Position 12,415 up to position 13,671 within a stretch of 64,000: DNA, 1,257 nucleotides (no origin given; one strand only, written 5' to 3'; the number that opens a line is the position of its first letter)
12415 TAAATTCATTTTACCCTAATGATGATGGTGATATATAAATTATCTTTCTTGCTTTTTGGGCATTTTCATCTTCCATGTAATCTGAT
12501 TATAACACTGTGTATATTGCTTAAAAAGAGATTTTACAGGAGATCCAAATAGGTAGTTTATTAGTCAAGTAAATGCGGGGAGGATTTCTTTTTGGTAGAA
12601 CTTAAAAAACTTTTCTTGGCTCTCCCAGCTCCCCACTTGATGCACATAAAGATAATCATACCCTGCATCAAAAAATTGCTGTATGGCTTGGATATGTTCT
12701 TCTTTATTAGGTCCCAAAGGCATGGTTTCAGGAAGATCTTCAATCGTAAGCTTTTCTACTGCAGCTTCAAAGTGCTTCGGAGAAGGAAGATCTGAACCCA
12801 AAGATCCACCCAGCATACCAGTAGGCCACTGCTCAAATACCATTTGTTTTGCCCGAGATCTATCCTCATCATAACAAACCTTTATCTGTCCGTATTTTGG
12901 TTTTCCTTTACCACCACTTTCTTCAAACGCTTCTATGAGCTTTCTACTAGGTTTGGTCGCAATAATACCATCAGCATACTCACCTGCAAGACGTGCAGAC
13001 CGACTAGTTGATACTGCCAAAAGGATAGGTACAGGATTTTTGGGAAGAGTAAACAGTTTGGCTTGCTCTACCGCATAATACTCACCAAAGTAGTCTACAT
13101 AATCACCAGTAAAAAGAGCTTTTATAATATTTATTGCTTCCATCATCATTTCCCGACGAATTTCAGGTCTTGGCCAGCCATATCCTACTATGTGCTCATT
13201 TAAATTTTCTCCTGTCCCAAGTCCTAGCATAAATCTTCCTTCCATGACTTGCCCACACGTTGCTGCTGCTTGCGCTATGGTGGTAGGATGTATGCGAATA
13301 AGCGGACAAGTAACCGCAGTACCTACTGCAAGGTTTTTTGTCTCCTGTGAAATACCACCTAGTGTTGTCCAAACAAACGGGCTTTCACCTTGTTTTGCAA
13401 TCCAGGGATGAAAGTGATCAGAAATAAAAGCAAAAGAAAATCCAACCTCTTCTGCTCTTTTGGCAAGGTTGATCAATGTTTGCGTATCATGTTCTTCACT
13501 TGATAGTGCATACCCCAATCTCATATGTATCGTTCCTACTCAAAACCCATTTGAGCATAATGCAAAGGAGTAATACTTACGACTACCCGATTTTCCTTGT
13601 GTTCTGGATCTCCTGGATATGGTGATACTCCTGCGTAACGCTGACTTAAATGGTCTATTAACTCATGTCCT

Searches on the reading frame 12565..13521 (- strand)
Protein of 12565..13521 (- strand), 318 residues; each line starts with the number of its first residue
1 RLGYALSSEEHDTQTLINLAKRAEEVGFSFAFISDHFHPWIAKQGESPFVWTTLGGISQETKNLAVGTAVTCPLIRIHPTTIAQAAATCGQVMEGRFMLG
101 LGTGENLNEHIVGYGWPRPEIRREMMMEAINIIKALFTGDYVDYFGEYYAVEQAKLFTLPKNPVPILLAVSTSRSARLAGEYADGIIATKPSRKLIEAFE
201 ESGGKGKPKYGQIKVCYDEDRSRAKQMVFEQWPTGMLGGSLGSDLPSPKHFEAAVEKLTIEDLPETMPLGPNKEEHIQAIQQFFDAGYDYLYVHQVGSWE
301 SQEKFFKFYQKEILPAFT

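Call 54: search_protein_families(library=ncbifam, proteins=[window:12565-13521:-], max_evalue=1e-10)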
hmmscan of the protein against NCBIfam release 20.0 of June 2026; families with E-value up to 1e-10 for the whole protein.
window:12565-13521:- (318 aa): 18 families
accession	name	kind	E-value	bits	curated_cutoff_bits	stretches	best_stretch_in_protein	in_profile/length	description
TIGR03557.1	F420_G6P_family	subfamily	8e-120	399.7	210.4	1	2-317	1-314/316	TIGR03557 family F420-dependent LLM class oxidoreductase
TIGR03885.1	flavin_revert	hypoth_equivalog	9.5e-83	278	398.7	1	2-316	1-314/315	TIGR03885 family FMN-dependent LLM class oxidoreductase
TIGR04465.1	ArgArg_F420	equivalog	6.8e-54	183.3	470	1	2-316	48-362/364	F420-dependent hydroxymycolic acid dehydrogenase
TIGR03554.1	F420_G6P_DH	equivalog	4.3e-49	167.3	420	1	1-316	3-329/331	glucose-6-phosphate dehydrogenase (coenzyme-F420)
TIGR03560.1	F420_Rv1855c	subfamily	3.3e-30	105.6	231.4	1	10-187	9-192/227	TIGR03560 family F420-dependent LLM class oxidoreductase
NF002619.0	PRK02271.1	equivalog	3.3e-24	85.8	276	1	10-188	10-176/329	5,10-methylenetetrahydromethanopterin reductase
TIGR03619.1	F420_Rv2161c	subfamily_domain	1e-23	84.2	166.9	1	19-196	3-192/247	TIGR03619 family F420-dependent LLM class oxidoreductase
TIGR03555.1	F420_mer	equivalog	5.1e-22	78.7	348.7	1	12-211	10-198/325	5,10-methylenetetrahydromethanopterin reductase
TIGR03621.1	F420_MSMEG_2516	subfamily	6.2e-22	78.1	213.15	1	1-187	2-174/295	TIGR03621 family F420-dependent LLM class oxidoreductase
TIGR03564.1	F420_MSMEG_4879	subfamily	3.2e-20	72.9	234.25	1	17-188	2-162/265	TIGR03564 family F420-dependent LLM class oxidoreductase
TIGR04024.1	F420_NP1902A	hypoth_equivalog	1e-18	67.2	345.4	1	10-188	11-178/330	TIGR04024 family LLM class F420-dependent oxidoreductase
TIGR03857.1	F420_MSMEG_2249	hypoth_equivalog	2.2e-17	63.3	218.4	1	4-187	4-175/329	TIGR03857 family LLM class F420-dependent oxidoreductase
TIGR03571.1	lucif_BA3436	subfamily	2.6e-17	63.1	303.9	1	9-190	26-208/304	TIGR03571 family LLM class oxidoreductase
TIGR04021.1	LLM_DMSO2_sfnG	equivalog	1.3e-15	57.6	382.95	1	10-185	24-199/350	dimethylsulfone monooxygenase SfnG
TIGR03856.1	F420_MSMEG_2906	subfamily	7.6e-14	51.9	243.7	1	13-136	15-139/249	LLM class F420-dependent oxidoreductase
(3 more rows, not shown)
